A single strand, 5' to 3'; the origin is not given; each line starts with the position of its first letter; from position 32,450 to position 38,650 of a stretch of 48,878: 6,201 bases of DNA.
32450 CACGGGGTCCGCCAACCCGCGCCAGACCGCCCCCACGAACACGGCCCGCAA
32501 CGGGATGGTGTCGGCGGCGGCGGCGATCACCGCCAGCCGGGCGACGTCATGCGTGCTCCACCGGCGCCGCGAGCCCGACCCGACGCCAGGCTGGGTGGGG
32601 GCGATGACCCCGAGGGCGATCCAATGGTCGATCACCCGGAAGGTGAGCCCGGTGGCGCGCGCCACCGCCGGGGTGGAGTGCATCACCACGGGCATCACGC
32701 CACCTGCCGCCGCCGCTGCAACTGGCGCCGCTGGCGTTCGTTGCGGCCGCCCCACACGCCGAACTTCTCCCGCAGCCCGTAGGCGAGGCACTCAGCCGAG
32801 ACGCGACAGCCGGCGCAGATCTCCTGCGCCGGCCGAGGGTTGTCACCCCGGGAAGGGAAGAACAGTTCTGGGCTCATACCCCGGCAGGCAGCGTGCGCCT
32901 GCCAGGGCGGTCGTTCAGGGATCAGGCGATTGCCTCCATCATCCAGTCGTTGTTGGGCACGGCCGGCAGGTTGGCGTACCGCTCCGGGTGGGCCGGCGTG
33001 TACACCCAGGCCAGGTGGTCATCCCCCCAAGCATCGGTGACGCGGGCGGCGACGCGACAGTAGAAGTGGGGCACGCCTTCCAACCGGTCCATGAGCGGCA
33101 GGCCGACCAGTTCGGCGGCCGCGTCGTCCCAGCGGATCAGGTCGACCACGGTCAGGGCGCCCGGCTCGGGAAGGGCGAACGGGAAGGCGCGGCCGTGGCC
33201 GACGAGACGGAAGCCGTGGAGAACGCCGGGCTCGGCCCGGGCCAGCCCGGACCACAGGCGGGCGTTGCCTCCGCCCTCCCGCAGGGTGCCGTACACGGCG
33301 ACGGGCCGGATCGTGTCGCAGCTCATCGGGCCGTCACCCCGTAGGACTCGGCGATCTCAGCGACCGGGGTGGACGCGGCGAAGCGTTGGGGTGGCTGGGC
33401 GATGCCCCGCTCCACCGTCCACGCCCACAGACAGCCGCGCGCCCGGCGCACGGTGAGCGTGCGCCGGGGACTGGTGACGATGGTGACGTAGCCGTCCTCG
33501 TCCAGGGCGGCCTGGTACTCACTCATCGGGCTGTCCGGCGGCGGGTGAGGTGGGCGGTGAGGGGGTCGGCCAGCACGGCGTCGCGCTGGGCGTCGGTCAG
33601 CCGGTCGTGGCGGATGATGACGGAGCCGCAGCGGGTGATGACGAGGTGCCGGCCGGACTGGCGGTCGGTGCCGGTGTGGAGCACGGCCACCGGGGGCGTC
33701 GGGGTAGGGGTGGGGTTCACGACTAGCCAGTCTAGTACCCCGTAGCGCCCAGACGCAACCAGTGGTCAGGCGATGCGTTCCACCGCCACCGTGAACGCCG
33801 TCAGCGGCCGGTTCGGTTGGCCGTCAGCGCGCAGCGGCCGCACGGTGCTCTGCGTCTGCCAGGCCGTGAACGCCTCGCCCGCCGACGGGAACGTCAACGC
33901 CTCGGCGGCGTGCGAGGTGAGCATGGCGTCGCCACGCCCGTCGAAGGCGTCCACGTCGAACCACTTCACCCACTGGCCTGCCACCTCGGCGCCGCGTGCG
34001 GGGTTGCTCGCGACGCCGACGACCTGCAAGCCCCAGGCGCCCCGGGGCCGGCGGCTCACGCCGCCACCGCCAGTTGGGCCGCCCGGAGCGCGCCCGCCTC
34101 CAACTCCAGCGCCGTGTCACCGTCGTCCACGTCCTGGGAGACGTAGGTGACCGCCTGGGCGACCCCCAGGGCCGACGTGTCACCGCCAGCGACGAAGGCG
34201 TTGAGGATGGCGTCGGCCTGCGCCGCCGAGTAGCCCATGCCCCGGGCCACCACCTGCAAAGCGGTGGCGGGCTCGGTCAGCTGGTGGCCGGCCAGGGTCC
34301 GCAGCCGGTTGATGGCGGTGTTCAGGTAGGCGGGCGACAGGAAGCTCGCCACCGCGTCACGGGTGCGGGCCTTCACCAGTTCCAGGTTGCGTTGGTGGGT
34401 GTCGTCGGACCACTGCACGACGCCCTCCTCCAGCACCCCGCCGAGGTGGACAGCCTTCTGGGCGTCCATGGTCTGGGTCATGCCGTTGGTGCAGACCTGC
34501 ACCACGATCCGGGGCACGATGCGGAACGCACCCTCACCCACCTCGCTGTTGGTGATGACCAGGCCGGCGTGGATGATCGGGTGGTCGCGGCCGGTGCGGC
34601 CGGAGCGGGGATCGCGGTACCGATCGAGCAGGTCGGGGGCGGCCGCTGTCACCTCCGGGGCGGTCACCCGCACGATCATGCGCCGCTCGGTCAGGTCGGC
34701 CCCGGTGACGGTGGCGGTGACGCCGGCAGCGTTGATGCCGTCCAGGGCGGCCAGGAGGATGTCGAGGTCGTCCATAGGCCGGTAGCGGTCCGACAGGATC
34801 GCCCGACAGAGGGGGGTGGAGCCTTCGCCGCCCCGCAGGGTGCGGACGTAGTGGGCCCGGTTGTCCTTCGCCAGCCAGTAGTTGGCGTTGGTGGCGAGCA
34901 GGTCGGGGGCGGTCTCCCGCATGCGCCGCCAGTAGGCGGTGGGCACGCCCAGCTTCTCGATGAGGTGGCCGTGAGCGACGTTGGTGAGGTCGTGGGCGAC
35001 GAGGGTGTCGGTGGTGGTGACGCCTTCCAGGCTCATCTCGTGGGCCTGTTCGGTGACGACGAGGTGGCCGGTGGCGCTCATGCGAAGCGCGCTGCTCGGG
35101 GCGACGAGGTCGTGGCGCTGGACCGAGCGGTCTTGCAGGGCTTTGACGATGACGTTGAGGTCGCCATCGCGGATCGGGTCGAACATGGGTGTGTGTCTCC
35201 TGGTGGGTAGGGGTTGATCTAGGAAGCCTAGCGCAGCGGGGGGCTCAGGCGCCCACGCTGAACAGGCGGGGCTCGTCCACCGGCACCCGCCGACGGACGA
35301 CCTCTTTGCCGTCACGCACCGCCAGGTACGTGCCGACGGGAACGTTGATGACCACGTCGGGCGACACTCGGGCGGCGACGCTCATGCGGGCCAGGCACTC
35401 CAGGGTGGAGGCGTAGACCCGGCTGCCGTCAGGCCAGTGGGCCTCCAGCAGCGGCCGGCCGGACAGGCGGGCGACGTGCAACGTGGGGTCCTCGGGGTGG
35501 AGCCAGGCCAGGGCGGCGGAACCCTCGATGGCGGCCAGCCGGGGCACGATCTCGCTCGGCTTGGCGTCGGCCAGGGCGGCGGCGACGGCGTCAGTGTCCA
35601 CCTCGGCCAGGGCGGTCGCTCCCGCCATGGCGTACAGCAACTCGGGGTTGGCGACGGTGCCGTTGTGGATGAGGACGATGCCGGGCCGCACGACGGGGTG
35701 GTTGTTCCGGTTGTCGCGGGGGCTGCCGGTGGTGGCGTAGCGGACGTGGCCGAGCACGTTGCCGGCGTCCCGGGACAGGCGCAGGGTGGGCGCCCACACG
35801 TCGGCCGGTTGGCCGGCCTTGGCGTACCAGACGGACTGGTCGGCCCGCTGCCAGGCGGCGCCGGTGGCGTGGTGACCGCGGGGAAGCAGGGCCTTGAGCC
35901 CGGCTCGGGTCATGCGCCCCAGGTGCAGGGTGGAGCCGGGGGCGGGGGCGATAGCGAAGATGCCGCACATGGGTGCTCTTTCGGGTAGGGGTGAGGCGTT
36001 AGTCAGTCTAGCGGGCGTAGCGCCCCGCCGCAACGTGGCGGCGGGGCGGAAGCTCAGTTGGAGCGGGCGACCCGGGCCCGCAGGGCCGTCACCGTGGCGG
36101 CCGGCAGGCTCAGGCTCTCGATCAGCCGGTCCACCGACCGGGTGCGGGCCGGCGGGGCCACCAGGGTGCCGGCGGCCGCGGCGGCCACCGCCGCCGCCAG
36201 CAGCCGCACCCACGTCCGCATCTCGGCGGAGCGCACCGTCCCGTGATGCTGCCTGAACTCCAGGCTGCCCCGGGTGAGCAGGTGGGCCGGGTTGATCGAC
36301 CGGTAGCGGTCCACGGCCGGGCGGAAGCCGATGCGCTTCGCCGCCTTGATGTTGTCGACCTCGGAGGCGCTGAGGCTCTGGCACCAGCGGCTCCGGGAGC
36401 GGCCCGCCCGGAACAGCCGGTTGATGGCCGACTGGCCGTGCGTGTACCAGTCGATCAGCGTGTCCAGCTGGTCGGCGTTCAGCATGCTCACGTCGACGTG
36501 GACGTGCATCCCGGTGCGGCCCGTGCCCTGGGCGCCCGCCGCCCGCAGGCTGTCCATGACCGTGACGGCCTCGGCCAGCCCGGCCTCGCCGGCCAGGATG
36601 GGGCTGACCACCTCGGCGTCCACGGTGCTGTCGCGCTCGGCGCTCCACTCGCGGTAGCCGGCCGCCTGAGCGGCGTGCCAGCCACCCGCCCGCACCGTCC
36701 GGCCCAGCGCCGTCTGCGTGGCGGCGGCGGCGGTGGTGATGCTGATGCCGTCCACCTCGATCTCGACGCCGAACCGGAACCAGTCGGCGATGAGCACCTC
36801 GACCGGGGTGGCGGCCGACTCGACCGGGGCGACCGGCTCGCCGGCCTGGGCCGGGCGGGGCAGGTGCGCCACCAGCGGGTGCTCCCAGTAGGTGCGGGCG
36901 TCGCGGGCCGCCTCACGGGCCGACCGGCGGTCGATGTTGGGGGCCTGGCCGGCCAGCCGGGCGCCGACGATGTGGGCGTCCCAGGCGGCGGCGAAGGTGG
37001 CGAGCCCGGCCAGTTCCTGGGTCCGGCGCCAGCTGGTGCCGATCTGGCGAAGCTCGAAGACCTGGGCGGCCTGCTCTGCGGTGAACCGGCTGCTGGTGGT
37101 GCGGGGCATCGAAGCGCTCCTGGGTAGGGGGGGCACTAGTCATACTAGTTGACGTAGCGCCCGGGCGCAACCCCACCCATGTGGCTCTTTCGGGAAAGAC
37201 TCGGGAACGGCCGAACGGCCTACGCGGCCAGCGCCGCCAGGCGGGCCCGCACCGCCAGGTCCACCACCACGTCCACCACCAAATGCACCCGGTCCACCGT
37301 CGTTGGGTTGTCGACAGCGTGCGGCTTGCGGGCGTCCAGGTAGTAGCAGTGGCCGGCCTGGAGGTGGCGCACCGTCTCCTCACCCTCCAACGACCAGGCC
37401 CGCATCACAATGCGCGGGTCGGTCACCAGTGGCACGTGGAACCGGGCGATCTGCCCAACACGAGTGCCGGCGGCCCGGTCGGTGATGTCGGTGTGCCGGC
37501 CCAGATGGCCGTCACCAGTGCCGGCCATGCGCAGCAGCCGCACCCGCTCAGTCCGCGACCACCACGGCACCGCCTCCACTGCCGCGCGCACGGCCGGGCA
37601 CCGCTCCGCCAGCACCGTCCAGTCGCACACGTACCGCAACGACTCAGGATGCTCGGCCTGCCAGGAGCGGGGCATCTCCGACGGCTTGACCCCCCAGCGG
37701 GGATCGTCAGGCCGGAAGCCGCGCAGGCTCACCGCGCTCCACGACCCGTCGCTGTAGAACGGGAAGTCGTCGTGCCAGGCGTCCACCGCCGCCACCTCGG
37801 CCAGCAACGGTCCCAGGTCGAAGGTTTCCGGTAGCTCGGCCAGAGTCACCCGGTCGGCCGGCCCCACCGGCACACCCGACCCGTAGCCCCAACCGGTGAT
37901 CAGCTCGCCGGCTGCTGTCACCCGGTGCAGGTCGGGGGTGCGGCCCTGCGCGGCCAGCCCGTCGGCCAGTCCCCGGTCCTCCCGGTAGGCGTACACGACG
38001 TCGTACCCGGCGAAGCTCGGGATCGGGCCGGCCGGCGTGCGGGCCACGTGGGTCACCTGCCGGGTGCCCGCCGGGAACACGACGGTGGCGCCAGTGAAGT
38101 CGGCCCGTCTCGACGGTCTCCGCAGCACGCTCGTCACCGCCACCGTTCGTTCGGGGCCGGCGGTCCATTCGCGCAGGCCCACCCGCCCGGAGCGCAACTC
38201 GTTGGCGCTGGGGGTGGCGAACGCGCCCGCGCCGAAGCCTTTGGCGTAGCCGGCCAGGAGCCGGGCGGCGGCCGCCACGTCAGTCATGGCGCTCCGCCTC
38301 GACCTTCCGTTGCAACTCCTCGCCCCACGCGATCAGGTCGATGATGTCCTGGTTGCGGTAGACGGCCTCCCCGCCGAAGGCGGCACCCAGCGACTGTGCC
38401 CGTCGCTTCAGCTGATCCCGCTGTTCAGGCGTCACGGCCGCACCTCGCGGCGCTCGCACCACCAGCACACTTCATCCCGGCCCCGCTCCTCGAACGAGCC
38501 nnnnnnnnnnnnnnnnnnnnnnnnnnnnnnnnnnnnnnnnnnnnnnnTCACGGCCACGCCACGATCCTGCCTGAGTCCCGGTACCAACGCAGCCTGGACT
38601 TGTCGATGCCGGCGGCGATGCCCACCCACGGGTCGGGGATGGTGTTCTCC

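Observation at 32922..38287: Amidoligase + class-II GATase + GGCT + Asp/Asn-hydroxylase-like cupin, each behind its own copy of a conserved promoter: candidate adduct-synthesis arm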

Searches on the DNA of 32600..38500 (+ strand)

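Call 4: search_dna_similar(query=window:32600-38500:+, collection=phages, mode=near, max_rows=30)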
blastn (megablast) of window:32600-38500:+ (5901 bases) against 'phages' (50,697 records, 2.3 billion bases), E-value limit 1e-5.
No match.
